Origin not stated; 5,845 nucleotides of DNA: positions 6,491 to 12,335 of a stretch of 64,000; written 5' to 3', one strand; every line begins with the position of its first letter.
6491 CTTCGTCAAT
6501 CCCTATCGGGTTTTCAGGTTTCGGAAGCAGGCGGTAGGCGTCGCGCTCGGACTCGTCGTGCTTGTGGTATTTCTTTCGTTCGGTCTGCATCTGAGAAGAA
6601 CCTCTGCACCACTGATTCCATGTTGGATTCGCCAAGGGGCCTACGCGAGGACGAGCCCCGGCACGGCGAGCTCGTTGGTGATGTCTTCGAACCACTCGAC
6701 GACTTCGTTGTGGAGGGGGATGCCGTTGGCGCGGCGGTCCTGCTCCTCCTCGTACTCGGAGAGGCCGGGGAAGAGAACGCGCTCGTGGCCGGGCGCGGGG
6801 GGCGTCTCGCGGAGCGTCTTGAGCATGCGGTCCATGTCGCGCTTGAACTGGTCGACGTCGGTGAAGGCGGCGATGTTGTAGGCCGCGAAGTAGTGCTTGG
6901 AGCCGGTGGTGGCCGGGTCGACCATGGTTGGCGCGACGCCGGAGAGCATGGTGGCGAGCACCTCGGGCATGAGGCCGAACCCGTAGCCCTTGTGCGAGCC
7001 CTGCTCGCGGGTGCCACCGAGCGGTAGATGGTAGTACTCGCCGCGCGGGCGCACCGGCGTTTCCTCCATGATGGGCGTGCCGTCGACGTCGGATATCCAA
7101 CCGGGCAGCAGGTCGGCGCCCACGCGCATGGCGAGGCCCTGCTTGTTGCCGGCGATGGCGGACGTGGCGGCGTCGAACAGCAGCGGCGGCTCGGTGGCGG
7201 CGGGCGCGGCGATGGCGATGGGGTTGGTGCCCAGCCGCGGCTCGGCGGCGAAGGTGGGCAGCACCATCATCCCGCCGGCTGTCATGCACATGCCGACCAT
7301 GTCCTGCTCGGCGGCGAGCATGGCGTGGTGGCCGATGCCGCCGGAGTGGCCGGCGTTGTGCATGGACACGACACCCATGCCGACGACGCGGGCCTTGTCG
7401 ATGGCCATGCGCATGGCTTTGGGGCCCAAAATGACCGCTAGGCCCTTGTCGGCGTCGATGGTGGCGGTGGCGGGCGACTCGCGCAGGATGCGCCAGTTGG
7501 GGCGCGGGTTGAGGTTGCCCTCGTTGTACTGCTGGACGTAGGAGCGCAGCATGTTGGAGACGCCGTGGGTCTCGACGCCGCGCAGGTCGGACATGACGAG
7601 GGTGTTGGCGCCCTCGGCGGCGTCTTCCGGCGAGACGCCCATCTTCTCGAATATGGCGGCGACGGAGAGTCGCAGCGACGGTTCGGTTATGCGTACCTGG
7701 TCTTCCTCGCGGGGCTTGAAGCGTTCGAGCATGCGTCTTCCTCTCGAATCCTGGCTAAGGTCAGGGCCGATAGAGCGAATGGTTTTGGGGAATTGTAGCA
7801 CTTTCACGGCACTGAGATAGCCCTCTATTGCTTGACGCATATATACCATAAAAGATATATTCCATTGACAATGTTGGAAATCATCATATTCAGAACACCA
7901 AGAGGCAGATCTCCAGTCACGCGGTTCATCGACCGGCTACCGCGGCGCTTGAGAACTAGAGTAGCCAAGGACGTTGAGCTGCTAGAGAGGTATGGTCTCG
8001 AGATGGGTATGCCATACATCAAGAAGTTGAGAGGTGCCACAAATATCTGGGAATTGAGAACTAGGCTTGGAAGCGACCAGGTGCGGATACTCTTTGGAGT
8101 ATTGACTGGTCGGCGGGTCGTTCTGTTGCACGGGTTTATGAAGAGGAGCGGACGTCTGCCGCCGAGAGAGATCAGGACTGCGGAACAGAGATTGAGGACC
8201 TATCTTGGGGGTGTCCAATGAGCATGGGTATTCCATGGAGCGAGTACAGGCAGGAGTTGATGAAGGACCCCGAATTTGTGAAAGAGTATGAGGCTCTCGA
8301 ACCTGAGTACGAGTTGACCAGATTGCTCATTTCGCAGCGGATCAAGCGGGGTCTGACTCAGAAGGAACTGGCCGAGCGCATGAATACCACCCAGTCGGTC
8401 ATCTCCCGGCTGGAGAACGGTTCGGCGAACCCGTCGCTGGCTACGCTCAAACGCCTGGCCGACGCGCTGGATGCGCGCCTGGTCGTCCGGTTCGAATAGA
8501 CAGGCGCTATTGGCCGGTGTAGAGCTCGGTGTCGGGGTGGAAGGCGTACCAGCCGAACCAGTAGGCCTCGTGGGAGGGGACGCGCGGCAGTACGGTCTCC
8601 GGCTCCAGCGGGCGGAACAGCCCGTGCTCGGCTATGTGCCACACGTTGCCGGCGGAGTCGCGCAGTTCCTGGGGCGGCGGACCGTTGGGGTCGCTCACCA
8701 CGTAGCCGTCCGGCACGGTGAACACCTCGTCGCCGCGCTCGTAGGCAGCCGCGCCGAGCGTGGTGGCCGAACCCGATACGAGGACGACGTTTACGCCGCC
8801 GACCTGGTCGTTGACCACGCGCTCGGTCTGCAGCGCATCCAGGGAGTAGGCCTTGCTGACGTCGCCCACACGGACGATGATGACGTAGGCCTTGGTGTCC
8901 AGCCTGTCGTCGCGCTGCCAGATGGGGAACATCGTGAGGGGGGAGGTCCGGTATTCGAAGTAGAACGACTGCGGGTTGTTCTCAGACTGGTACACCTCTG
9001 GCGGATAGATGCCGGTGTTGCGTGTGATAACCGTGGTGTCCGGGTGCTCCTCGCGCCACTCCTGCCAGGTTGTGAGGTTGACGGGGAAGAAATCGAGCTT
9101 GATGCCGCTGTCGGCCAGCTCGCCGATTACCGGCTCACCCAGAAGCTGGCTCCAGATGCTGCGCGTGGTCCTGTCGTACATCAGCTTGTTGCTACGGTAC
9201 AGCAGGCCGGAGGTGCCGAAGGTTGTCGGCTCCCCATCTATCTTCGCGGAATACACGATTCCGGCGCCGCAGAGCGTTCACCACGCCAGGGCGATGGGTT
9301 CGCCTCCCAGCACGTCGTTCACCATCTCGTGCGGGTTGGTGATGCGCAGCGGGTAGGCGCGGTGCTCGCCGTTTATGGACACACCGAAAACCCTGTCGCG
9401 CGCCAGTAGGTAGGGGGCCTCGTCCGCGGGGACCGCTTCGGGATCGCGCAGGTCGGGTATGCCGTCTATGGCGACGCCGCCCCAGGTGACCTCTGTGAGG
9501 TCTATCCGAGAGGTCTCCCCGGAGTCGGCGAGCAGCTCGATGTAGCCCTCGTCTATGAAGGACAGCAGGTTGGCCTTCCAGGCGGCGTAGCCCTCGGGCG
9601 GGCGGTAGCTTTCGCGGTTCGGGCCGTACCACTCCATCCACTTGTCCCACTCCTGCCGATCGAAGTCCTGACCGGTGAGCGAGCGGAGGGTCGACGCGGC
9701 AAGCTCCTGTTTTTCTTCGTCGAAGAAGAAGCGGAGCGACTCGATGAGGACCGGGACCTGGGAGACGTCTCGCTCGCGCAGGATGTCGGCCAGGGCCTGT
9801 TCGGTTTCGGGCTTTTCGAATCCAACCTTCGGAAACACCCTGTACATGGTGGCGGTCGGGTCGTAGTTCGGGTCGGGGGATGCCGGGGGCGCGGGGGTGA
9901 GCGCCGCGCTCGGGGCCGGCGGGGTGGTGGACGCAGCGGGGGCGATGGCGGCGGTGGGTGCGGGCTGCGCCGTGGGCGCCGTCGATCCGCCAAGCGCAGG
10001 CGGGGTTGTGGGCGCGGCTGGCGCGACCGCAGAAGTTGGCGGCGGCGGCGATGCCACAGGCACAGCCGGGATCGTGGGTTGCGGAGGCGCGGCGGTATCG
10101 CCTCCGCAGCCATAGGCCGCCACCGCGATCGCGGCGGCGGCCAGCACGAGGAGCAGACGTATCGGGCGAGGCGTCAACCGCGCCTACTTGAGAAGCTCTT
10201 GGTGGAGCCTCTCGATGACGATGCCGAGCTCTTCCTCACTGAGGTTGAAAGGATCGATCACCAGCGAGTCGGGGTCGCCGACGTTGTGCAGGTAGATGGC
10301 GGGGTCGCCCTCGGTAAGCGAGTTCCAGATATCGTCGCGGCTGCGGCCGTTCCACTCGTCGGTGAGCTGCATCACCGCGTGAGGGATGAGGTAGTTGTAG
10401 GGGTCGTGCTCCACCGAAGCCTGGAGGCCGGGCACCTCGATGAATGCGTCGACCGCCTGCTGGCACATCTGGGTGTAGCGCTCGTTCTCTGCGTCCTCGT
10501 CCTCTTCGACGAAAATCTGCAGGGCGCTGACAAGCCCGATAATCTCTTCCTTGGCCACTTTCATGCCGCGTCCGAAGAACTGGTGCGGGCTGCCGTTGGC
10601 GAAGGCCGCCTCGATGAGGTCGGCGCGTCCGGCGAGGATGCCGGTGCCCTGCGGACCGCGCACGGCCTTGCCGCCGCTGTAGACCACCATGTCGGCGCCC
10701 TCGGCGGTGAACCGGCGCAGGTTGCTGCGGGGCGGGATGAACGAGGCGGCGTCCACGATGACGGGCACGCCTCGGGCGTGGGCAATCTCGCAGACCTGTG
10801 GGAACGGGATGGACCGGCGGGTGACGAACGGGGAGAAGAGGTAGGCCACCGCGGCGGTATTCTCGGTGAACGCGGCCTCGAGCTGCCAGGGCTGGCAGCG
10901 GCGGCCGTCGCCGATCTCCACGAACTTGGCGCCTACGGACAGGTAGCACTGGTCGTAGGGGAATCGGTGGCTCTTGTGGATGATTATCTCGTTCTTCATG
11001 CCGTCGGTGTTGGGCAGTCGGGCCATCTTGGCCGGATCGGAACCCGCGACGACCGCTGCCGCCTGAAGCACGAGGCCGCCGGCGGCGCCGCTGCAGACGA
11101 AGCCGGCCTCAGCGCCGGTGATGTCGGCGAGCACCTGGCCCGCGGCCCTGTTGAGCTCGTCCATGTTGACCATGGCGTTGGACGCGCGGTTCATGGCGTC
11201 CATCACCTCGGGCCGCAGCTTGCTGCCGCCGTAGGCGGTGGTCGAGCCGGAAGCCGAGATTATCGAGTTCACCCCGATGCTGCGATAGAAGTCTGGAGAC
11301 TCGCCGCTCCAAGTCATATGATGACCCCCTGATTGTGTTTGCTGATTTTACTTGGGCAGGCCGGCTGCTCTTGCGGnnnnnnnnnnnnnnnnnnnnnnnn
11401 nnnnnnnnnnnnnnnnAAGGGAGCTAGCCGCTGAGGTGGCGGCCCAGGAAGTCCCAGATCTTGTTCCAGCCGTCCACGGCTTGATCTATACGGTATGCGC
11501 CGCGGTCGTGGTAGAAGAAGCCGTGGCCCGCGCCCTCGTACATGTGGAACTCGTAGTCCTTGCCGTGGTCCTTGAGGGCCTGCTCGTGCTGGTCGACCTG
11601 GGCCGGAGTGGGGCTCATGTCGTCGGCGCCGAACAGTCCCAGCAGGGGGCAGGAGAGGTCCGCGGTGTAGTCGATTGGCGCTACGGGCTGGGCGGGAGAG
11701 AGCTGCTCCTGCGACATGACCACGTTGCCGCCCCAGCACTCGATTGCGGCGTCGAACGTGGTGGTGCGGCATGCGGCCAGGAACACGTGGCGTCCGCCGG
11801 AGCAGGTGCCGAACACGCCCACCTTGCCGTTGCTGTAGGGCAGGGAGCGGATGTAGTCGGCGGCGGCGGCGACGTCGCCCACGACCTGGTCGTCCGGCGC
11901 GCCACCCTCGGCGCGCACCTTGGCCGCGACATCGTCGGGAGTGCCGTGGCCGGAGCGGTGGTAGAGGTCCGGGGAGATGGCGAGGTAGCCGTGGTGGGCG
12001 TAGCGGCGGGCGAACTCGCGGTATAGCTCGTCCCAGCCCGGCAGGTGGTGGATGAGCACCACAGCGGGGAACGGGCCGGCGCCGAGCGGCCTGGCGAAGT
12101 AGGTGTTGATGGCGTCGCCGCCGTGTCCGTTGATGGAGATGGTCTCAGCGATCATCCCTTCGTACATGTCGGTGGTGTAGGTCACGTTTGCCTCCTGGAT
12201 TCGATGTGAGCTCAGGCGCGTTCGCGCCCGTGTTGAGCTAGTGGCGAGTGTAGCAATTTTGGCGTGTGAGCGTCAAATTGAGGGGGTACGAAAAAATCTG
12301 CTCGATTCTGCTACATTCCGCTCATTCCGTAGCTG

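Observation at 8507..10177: In-frame TGA at the first Cys of the CxxC motif of a DUF3179 lipoprotein, followed by a hairpin: selenocysteine candidate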

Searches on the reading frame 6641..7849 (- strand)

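Call 9: search_protein_families(library=pfam, proteins=[window:6641-7849:-], max_evalue=0.01)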
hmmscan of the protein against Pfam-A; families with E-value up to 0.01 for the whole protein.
window:6641-7849:- (402 aa): 1 family
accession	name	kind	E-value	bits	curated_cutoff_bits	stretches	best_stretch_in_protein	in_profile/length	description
PF02615.19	Ldh_2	-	3.7e-92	309.4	38.8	1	58-385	5-330/333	Malate/L-lactate dehydrogenase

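Call 52: search_protein_families(library=ncbifam, proteins=[window:6641-7849:-], max_evalue=0.001)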
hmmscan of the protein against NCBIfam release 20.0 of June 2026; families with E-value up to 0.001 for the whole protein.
window:6641-7849:- (402 aa): 5 families
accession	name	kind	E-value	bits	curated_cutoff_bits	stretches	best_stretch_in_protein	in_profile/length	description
NF007504.0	PRK10098.1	equivalog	8.2e-56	189.3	336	1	50-390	3-340/360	malate/lactate/ureidoglycolate dehydrogenase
NF040650.1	sulfolac_dhydr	equivalog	6.9e-52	176.7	500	1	60-395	9-334/339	L-sulfolactate dehydrogenase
NF011599.0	PRK15025.1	equivalog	8.5e-47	160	356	1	57-387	6-331/349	ureidoglycolate dehydrogenase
TIGR03175.1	AllD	equivalog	2.9e-45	154.9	496.2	1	53-386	2-330/349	ureidoglycolate dehydrogenase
NF009750.0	PRK13260.1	equivalog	4.4e-26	91.8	316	1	53-384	2-326/332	3-dehydro-L-gulonate 2-dehydrogenase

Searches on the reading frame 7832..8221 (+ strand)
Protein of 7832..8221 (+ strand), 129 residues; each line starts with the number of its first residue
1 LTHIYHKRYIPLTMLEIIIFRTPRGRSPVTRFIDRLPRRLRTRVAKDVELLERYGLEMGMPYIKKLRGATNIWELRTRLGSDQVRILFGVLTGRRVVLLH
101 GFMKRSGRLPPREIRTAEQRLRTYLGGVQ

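Call 35: search_protein_families(library=pfam, proteins=[window:7832-8221:+], max_evalue=0.00001)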
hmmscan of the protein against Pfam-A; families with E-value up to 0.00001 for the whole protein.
window:7832-8221:+ (129 aa): 1 family
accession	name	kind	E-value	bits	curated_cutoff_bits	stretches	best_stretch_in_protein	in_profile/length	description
PF05973.20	Gp49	-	2.9e-21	75.8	23.9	1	32-121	2-89/90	Phage derived protein Gp49-like (DUF891)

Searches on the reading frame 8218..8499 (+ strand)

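Call 35: search_protein_families(library=pfam, proteins=[window:8218-8499:+], max_evalue=0.00001)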
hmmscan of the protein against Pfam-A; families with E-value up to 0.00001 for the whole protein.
window:8218-8499:+ (93 aa): 5 families
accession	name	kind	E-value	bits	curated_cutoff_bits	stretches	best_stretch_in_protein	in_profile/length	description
PF01381.28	HTH_3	-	2.8e-17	63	23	1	40-85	4-49/55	Helix-turn-helix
PF13560.12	HTH_31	-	1.7e-12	47.9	27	1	32-86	1-56/64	Helix-turn-helix domain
PF13443.12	HTH_26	-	2.9e-08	34.3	22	1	42-86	7-52/63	Cro/C1-type HTH DNA-binding domain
PF12844.13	HTH_19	-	8.9e-08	32.4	30.2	1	41-84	8-51/64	Helix-turn-helix domain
PF13744.12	HTH_37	-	1.2e-06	28.7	27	1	23-91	9-78/80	Helix-turn-helix domain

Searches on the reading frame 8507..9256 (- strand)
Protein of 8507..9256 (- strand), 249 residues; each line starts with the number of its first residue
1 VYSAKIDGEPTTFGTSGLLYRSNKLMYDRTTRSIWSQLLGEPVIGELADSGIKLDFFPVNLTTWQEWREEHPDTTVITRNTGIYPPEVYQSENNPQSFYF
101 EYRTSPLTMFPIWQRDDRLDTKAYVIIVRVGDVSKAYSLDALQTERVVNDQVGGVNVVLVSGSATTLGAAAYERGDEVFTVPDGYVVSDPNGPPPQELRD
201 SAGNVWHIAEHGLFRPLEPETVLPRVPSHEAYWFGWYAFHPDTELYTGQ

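Call 30: find_encoding_contigs(protein=window:8507-9256:-, flank=10000, max_places=3)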
Protein window:8507-9256:- (249 aa): no gene with exactly this product is on record in the collection.

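Call 58: search_protein_representatives(protein=window:8507-9256:-)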
Query: 249 residues. Proteins with E-value up to 0.001 (for the whole library): 5801; up to 1e-10: 2851; up to 1e-30: 176. The best 150 are listed.
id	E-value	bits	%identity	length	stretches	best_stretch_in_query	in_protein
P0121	1.9e-88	312.6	83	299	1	1-169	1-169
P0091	4.2e-82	291.8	50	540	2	2-248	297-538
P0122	4.1e-68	245.9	49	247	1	1-248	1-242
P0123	4.2e-67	242.6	45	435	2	2-246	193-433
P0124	3.4e-66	239.6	47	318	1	1-241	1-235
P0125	2.1e-63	230.5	50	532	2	7-246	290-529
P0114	1.8e-62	227.4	44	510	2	2-246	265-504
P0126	4.0e-61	223.0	59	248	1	1-180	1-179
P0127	1.3e-60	221.3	50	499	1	1-246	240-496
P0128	4.2e-60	219.7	36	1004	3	5-247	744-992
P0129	7.7e-59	215.5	51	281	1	6-246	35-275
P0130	2.8e-56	207.1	44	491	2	2-246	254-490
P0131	1.0e-55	205.3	64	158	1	1-138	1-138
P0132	1.1e-55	205.2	47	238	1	1-248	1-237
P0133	1.4e-53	198.3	45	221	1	26-247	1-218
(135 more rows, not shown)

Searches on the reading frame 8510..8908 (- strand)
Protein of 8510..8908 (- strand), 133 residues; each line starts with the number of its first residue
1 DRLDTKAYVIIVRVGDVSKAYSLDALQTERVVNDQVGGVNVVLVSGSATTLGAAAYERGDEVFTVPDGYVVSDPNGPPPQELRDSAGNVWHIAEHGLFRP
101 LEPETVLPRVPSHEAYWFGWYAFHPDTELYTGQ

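Call 71: search_protein_families(library=pfam, proteins=[window:8510-8908:-], max_evalue=10)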
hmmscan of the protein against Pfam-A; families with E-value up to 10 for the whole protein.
seq(133 aa): 1 family
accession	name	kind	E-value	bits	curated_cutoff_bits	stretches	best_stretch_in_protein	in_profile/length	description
PF11376.13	DUF3179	-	6.4e-15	55.8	27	1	1-127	180-292/292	Protein of unknown function (DUF3179)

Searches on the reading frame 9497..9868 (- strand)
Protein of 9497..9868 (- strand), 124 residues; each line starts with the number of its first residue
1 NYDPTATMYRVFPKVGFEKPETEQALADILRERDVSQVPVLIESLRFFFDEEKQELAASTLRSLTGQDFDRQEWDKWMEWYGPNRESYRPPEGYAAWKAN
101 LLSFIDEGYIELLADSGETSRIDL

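Call 71: search_protein_families(library=pfam, proteins=[window:9497-9868:-], max_evalue=10)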
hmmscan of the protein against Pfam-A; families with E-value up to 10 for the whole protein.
seq(124 aa): 1 family
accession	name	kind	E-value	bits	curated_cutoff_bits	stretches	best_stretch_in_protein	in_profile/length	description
PF06482.17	Endostatin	-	0.092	12.8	29.4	1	39-100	68-132/170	Collagenase NC10 and Endostatin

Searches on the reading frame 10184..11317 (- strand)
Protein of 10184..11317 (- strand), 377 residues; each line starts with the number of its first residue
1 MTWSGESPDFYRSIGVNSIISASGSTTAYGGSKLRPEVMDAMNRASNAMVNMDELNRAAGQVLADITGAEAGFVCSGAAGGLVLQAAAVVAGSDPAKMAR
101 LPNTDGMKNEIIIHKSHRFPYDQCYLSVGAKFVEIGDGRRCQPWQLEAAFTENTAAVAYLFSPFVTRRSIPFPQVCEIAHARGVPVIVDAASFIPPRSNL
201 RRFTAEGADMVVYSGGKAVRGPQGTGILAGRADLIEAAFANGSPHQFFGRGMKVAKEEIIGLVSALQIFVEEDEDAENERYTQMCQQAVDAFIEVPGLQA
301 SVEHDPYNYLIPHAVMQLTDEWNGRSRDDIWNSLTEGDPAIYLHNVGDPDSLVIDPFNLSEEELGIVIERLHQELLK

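Call 9: search_protein_families(library=pfam, proteins=[window:10184-11317:-], max_evalue=0.01)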
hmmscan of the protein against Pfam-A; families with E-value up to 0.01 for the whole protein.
window:10184-11317:- (377 aa): 4 families
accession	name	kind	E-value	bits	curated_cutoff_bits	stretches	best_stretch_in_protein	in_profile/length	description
PF00266.25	Aminotran_5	-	3e-11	43.3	21.5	1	128-238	114-221/371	Aminotransferase class-V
PF03841.19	SelA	-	1.6e-10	41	22.8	1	37-288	25-278/367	L-seryl-tRNA selenium transferase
PF01053.26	Cys_Met_Meta_PP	-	0.0002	20.5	27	1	143-222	127-203/381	Cys/Met metabolism PLP-dependent enzyme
PF01212.27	Beta_elim_lyase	-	0.00024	21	27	1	174-255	153-233/288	Beta-eliminating lyase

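Call 52: search_protein_families(library=ncbifam, proteins=[window:10184-11317:-], max_evalue=0.001)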
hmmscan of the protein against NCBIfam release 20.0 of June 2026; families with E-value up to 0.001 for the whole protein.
window:10184-11317:- (377 aa): 20 families
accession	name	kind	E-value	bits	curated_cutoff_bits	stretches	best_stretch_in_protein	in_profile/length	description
TIGR01437.1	selA_rel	subfamily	4.1e-67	226.6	385.3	1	11-373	2-361/363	DgaE family pyridoxal phosphate-dependent ammonia lyase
NF047797.1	glminPNH3LysDgaE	equivalog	3.3e-65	220.4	600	1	10-373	3-360/367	D-glucosaminate-6-phosphate ammonia lyase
TIGR00474.1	selA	equivalog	1.4e-10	40.7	267.9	1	33-288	92-353/455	L-seryl-tRNA(Sec) selenium transferase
TIGR01979.1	sufS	subfamily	3.3e-08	32.8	475.1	1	113-237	117-240/403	SufS family cysteine desulfurase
NF005870.0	PRK07810.1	equivalog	1.8e-07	30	618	1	136-241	143-240/406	O-succinylhomoserine sulfhydrylase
TIGR03576.1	pyridox_MJ0158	hypoth_equivalog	3e-07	29.9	304.45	1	173-290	158-271/346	TIGR03576 family pyridoxal phosphate-dependent enzyme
NF041166.1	f2_encap_cargo1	exception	3.9e-06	26.3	800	1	171-238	404-468/623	family 2A encapsulin nanocompartment cargo protein cysteine desulfurase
NF005872.0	PRK07812.1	equivalog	8.2e-06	24.5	703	1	141-227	148-228/439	bifunctional o-acetylhomoserine/o-acetylserine sulfhydrylase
TIGR01976.1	am_tr_V_VC1184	hypoth_equivalog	8.7e-06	25.3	352.35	1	50-240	57-241/401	cysteine desulfurase-like protein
TIGR01326.1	OAH_OAS_sulfhy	subfamily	1e-05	24.4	495.1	1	143-225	132-210/418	O-acetylhomoserine aminocarboxypropyltransferase/cysteine synthase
TIGR04343.1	egtE_PLP_lyase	equivalog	1.2e-05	24.4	400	1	140-239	129-224/370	ergothioneine biosynthesis PLP-dependent enzyme EgtE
TIGR01325.1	O_suc_HS_sulf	equivalog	1.2e-05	24.1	510.05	1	145-236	131-221/380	O-succinylhomoserine sulfhydrylase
TIGR01328.1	met_gam_lyase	equivalog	1.3e-05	24.3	549.7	1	143-236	134-226/391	methionine gamma-lyase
TIGR01977.1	am_tr_V_EF2568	hypoth_equivalog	2e-05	23.8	377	1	139-230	123-212/376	cysteine desulfurase family protein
NF006096.0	PRK08248.1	equivalog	4.6e-05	22.2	726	1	129-227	130-219/431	homocysteine synthase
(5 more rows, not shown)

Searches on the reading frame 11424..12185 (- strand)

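Call 9: search_protein_families(library=pfam, proteins=[window:11424-12185:-], max_evalue=0.01)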
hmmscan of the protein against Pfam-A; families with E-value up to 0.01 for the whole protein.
window:11424-12185:- (253 aa): 6 families
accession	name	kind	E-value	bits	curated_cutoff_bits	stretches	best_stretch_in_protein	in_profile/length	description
PF01738.24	DLH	-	5.6e-40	137.7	21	1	26-250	1-216/217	Dienelactone hydrolase family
PF00326.27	Peptidase_S9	-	2.6e-09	37.3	22.6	1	159-236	126-202/213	Prolyl oligopeptidase family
PF08840.17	BAAT_C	-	3.5e-08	34.2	20.9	1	107-173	8-75/210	BAAT / Acyl-CoA thioester hydrolase C terminal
PF07224.18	Chlorophyllase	-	0.00015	21.1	26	1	31-89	34-92/301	Chlorophyllase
PF02129.25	Peptidase_S15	-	0.0018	18.5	23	1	24-145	3-121/262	X-Pro dipeptidyl-peptidase (S15 family)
PF00561.26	Abhydrolase_1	-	0.0038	17.4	25.8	1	40-140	1-89/245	alpha/beta hydrolase fold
